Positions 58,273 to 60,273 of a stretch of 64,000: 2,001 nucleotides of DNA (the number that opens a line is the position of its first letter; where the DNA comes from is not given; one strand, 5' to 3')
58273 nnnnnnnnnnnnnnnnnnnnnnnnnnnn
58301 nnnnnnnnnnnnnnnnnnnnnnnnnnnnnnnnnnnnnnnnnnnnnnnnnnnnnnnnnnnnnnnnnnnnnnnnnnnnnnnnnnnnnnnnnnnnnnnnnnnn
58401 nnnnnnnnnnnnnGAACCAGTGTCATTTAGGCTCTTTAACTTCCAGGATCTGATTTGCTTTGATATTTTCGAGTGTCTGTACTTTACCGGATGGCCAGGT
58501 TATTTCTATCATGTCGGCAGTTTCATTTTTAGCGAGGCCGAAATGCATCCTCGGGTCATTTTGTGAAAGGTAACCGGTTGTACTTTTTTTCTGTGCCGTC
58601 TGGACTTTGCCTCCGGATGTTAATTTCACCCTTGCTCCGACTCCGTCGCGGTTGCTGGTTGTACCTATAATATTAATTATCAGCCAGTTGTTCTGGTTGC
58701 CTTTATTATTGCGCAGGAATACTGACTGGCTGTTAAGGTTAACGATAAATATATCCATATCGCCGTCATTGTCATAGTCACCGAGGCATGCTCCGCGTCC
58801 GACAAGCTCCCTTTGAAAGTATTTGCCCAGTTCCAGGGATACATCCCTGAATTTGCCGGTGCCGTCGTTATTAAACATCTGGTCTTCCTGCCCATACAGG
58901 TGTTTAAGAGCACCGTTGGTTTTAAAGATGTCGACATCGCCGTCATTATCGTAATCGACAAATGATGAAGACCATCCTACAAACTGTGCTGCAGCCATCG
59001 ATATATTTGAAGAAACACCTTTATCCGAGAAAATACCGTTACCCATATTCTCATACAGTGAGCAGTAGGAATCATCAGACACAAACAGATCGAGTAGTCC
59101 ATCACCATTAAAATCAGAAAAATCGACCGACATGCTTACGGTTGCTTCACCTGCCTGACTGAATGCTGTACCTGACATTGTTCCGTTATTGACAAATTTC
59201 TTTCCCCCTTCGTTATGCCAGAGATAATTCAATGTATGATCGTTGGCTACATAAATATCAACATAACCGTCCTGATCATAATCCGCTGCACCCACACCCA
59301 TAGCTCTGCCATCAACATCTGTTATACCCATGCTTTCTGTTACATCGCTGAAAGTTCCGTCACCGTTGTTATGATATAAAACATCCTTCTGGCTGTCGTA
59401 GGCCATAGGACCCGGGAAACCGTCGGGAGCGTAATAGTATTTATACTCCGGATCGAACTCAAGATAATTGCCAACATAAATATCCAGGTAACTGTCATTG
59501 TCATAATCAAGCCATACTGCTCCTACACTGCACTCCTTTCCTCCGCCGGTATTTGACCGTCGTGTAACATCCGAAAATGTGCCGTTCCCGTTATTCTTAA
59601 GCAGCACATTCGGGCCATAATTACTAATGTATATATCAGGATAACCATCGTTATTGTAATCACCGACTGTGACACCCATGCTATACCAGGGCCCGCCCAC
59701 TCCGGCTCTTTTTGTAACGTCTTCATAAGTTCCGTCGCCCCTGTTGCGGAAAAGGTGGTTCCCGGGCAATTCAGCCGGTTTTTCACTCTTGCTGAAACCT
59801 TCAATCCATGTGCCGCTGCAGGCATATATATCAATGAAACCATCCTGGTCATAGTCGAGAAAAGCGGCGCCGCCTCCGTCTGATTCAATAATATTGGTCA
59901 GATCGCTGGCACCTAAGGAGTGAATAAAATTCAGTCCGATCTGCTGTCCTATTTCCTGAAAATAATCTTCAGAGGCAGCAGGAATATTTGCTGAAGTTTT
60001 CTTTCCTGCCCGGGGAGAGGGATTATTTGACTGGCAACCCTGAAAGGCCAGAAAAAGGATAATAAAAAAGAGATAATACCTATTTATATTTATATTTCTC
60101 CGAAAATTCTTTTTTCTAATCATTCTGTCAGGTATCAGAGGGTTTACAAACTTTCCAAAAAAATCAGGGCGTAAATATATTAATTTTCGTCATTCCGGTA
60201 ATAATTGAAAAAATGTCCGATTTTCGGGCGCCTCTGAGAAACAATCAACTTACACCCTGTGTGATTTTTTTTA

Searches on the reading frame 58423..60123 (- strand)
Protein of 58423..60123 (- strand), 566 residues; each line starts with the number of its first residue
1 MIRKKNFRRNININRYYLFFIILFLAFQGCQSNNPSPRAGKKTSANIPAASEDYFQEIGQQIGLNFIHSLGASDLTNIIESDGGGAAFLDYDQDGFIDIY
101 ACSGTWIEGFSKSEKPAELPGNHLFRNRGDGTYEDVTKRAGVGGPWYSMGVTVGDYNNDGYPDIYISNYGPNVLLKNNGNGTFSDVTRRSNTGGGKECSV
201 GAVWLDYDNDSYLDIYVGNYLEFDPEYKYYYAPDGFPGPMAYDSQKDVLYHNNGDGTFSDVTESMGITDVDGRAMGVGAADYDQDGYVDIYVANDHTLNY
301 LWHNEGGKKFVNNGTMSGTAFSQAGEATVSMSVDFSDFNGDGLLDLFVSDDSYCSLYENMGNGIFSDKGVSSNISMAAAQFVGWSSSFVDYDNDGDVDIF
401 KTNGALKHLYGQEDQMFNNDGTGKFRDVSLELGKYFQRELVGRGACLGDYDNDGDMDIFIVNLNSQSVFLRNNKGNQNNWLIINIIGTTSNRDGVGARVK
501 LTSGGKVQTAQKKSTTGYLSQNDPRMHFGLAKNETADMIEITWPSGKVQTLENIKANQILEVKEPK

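Call 3: search_protein_families(library=pfam, proteins=[window:58423-60123:-], max_evalue=0.1)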
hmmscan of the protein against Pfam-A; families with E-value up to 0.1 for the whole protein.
window:58423-60123:- (566 aa): 3 families
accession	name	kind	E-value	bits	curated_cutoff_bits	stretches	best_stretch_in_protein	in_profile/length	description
PF13517.12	FG-GAP_3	-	3.6e-54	181.7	26.9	7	155-217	1-61/61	FG-GAP-like repeat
PF07593.17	UnbV_ASPIC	-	2.8e-24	85.2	23.4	1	494-560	1-67/68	ASPIC and UnbV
PF01839.29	FG-GAP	-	2.8e-18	65.8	22.1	5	151-182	5-33/37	FG-GAP repeat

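Call 4: search_protein_families(library=ncbifam, proteins=[window:58423-60123:-], max_evalue=0.1)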
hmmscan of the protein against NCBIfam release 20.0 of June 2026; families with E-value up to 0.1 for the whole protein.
window:58423-60123:- (566 aa): 1 family
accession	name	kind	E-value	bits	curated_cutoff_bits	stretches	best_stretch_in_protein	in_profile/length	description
NF047539.1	XAC2610_fam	domain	0.044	14.3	35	1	152-172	2-22/89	XAC2610-related protein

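Call 61: search_solved_structures(query=window:58423-60123:-, max_evalue=0.001)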
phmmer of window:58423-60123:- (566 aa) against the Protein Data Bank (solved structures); distinct sequences matched with E-value up to 0.001: 1.
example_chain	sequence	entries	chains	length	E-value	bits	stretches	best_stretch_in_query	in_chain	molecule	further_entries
9etn_A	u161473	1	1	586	1.5e-23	86.8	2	389-565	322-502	Cartilage acidic protein 1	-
